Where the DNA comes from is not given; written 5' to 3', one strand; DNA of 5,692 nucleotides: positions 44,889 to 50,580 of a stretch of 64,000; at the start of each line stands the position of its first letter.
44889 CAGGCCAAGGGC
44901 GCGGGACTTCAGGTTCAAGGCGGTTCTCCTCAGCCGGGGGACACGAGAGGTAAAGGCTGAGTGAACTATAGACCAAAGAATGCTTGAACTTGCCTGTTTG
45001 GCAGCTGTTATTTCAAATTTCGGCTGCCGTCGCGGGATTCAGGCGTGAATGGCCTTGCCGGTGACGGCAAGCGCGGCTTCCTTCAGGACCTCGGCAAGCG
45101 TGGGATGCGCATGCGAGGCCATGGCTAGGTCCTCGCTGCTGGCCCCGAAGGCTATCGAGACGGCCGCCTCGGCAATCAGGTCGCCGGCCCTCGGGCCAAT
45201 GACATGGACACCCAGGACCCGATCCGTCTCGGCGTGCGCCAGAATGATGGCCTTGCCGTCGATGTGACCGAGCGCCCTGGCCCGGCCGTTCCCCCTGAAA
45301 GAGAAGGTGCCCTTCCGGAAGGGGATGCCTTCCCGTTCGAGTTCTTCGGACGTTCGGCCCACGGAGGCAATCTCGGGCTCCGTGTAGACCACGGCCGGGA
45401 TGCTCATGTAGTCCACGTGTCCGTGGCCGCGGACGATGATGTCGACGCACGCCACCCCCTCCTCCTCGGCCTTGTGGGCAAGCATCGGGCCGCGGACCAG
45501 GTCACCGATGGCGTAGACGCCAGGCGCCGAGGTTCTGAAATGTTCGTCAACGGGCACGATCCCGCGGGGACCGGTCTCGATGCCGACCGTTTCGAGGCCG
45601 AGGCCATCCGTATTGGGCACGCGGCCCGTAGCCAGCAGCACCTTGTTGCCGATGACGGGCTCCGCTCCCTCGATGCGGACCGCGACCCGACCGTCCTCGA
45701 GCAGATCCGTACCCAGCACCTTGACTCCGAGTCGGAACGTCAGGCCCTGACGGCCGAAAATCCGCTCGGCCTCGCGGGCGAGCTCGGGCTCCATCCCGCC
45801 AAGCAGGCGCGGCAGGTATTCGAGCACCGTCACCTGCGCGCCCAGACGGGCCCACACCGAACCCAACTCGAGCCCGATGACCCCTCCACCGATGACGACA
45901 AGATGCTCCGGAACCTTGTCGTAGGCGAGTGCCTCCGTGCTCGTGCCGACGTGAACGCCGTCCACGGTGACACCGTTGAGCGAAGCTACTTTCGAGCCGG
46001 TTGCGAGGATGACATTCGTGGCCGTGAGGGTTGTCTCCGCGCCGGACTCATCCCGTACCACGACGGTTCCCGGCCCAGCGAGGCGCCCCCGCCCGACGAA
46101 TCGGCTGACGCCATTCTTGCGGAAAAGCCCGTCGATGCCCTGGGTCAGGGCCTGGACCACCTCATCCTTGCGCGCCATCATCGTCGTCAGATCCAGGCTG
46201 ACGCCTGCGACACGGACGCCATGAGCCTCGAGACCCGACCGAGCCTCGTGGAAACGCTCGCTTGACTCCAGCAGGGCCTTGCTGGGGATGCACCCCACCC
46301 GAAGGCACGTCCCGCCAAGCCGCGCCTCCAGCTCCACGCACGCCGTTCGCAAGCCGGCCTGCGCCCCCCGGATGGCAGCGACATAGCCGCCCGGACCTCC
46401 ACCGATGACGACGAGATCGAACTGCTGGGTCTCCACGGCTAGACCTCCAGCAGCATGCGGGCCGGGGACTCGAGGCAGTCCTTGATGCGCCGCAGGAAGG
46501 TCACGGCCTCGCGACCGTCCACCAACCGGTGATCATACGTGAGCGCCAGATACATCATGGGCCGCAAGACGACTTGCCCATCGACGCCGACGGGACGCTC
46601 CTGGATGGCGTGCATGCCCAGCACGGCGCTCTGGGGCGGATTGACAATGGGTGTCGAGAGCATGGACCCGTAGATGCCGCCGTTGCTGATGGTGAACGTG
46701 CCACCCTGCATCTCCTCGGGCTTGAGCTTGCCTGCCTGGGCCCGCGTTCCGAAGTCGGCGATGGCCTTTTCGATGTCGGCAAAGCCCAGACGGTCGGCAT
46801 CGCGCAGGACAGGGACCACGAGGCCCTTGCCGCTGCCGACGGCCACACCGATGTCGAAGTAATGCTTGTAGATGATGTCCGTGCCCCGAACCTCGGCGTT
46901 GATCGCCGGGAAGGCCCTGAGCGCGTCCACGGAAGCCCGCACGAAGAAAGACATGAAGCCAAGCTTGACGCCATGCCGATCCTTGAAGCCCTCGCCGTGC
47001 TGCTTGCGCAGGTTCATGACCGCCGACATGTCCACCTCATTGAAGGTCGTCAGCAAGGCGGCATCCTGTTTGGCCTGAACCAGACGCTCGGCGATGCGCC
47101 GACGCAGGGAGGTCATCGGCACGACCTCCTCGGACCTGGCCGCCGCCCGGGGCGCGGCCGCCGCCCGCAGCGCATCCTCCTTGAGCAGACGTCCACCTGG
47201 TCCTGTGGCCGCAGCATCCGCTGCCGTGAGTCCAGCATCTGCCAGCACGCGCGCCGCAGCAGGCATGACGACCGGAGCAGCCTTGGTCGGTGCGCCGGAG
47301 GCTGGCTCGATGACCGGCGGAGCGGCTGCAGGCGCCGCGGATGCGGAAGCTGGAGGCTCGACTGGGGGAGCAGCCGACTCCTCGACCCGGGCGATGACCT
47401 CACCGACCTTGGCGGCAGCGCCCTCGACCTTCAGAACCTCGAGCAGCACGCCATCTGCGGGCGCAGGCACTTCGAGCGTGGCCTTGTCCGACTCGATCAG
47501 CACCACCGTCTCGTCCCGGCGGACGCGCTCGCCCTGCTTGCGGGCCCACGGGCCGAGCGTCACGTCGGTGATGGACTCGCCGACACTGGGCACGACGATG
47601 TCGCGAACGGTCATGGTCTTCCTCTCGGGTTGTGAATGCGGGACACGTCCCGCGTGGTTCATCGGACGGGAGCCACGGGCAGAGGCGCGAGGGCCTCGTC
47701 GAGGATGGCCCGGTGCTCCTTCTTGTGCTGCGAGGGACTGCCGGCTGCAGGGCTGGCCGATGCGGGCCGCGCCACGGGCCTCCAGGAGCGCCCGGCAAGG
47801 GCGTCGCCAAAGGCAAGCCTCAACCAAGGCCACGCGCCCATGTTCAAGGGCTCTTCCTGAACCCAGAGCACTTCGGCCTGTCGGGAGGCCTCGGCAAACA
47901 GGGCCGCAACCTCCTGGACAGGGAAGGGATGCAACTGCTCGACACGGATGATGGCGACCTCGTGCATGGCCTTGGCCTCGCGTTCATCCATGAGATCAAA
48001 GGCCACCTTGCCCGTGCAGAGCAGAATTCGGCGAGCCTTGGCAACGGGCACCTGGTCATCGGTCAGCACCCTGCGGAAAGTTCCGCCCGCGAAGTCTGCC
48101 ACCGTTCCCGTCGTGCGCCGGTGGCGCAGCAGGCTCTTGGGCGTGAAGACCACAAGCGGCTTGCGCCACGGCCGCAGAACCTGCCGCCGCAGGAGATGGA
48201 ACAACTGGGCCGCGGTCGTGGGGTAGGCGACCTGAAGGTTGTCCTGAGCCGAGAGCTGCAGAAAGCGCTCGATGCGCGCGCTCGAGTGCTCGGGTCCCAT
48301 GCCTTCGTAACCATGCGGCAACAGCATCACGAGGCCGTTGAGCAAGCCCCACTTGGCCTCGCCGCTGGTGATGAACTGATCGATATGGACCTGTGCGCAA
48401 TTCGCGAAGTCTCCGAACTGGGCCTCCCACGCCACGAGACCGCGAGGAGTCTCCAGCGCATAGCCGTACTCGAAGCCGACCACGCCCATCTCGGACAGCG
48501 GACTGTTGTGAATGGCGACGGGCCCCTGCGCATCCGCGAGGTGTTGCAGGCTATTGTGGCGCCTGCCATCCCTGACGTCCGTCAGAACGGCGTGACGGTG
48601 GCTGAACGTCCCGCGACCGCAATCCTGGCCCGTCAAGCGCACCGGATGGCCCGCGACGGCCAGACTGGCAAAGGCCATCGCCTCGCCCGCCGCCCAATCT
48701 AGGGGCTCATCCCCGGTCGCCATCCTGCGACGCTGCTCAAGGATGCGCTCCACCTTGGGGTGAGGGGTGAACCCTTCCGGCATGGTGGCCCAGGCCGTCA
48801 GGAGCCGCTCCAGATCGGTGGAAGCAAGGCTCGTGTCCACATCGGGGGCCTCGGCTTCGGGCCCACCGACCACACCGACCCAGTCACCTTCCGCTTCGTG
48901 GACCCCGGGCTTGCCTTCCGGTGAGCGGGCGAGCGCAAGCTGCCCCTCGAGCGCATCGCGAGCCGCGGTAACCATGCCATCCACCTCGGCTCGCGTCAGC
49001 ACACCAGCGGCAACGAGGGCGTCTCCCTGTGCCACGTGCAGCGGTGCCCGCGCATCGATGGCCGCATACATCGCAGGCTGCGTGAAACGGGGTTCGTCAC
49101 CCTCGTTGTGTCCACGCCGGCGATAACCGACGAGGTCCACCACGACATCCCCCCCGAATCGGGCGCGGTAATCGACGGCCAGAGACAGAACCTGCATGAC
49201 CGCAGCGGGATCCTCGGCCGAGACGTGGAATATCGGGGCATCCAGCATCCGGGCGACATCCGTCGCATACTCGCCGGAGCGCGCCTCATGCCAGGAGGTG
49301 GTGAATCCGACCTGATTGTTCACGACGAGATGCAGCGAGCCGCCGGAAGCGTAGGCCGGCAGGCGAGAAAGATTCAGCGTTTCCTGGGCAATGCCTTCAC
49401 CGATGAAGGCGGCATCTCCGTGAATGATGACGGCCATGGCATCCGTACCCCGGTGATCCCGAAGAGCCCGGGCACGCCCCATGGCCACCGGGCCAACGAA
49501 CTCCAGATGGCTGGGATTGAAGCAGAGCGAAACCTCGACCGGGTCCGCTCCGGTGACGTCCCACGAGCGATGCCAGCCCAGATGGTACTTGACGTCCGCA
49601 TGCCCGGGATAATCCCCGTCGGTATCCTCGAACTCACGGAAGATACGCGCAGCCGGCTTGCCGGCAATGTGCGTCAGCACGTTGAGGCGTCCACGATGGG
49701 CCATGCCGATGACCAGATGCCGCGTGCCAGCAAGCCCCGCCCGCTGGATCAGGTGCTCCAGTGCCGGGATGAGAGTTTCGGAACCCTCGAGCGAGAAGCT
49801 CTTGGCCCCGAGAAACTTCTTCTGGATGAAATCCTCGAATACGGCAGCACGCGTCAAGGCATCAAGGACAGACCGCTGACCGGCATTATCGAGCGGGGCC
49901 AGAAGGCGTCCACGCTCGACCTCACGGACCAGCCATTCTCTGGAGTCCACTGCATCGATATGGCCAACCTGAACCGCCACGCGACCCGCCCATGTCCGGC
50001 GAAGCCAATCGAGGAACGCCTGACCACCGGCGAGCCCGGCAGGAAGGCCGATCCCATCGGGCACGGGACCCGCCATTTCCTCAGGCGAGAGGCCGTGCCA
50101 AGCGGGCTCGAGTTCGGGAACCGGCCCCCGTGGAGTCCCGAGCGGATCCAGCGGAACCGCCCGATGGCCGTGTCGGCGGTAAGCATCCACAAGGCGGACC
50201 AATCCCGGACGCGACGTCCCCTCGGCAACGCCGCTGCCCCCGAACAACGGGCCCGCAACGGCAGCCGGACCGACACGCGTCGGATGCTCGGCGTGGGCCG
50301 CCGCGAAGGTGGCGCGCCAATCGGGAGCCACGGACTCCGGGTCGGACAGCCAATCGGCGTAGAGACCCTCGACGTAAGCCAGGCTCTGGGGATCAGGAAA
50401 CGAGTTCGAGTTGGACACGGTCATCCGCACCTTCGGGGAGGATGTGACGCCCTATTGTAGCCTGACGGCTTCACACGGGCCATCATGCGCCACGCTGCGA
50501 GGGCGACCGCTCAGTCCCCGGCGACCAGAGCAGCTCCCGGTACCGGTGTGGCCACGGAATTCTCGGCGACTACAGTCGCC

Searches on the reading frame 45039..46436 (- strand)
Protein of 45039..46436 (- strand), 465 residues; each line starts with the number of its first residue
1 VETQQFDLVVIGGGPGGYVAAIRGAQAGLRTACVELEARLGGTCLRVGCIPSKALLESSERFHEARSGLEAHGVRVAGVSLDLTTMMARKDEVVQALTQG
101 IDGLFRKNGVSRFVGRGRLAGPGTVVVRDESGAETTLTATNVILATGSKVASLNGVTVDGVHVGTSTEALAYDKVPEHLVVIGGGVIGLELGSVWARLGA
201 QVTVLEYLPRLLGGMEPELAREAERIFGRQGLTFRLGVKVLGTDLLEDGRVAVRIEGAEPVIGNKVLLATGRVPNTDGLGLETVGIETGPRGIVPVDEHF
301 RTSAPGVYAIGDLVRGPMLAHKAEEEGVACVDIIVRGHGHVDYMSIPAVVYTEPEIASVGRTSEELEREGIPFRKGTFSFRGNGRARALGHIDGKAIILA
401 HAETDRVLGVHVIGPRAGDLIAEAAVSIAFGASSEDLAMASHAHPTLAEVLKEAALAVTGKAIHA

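Call 73: search_protein_families(library=pfam, proteins=[window:45039-46436:-], max_evalue=0.001)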
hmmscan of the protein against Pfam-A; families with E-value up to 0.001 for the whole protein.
window:45039-46436:- (465 aa): 10 families
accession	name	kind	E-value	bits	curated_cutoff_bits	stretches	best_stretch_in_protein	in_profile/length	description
PF07992.20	Pyr_redox_2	-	6e-68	229.8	26.1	1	6-327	1-291/291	Pyridine nucleotide-disulphide oxidoreductase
PF02852.28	Pyr_redox_dim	-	4.7e-32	110.9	25.3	1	346-455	1-110/110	Pyridine nucleotide-disulphide oxidoreductase, dimerisation domain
PF00070.33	Pyr_redox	-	9e-17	61.8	22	1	178-255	1-79/82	Pyridine nucleotide-disulphide oxidoreductase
PF00890.30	FAD_binding_2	-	3.3e-07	30.3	20.4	1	7-43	1-37/414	FAD binding domain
PF12831.13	FAD_oxidored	-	4.6e-06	26.6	27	1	7-48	1-42/416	FAD dependent oxidoreductase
PF13738.12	Pyr_redox_3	-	7.1e-06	25.9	30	1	135-311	121-305/305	Pyridine nucleotide-disulphide oxidoreductase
PF13450.12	NAD_binding_8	-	8.7e-06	26.4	21.9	0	10-44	1-35/68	NAD(P)-binding Rossmann-like domain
PF01134.28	GIDA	-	1.1e-05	25.2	22.1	1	7-67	1-58/391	Glucose inhibited division protein A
PF03486.20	HI0933_like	-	1.2e-05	25.3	50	0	7-41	2-36/244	HI0933-like protein Rossmann domain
PF01262.27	AlaDh_PNT_C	-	0.00062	19.7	23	0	176-212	28-64/214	Alanine dehydrogenase/PNT, C-terminal domain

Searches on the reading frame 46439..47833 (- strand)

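Call 73: search_protein_families(library=pfam, proteins=[window:46439-47833:-], max_evalue=0.001)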
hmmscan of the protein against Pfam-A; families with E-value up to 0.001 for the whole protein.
window:46439-47833:- (464 aa): 3 families
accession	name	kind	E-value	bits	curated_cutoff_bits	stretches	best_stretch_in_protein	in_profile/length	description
PF00198.28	2-oxoacid_dh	-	2.2e-82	276.4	23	1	234-462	3-232/232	2-oxoacid dehydrogenases acyltransferase (catalytic domain)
PF00364.28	Biotin_lipoyl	-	9.9e-15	54.6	22.1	1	78-149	2-72/73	Biotin-requiring enzyme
PF02817.22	E3_binding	-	1e-05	26.1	23.7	1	188-221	2-35/36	e3 binding domain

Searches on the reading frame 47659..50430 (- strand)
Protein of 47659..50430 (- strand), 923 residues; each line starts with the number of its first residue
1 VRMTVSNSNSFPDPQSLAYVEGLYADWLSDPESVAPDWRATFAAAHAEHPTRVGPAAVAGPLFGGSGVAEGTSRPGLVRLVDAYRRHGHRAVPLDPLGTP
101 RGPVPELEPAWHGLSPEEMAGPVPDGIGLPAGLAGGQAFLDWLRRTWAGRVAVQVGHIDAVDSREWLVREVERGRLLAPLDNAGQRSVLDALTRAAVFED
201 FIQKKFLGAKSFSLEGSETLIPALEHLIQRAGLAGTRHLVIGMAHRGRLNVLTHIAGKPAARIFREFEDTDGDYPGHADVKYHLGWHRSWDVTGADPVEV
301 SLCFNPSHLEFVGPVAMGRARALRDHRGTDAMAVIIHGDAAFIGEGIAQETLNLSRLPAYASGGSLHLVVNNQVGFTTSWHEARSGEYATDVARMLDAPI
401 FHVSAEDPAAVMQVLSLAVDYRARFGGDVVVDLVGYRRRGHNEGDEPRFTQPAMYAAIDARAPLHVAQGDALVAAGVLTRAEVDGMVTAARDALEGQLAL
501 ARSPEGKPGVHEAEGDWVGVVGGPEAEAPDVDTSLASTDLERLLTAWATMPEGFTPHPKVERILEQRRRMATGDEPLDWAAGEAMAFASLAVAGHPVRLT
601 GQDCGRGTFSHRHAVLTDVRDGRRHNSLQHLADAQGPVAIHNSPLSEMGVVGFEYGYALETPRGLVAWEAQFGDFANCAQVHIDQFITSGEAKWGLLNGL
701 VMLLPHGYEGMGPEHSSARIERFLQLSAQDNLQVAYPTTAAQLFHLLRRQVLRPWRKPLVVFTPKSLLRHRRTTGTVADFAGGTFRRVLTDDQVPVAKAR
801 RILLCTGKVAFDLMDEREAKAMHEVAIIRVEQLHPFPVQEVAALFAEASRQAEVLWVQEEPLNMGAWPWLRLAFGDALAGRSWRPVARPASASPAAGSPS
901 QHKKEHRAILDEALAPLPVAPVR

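Call 73: search_protein_families(library=pfam, proteins=[window:47659-50430:-], max_evalue=0.001)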
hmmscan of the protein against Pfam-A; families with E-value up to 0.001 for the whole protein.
window:47659-50430:- (923 aa): 4 families
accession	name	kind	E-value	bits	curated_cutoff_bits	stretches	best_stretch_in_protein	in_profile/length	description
PF02779.29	Transket_pyr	-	7.7e-47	159.6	27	1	576-769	2-173/174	Transketolase, pyrimidine binding domain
PF00676.26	E1_dh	-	2e-41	142.4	22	1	197-502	8-292/300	Dehydrogenase E1 component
PF16870.10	OxoGdeHyase_C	-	2e-37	128.7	27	1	776-914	3-151/151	2-oxoglutarate dehydrogenase C-terminal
PF16078.10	2-oxogl_dehyd_N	-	3.5e-10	39.7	27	1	10-46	2-38/41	2-oxoglutarate dehydrogenase N-terminus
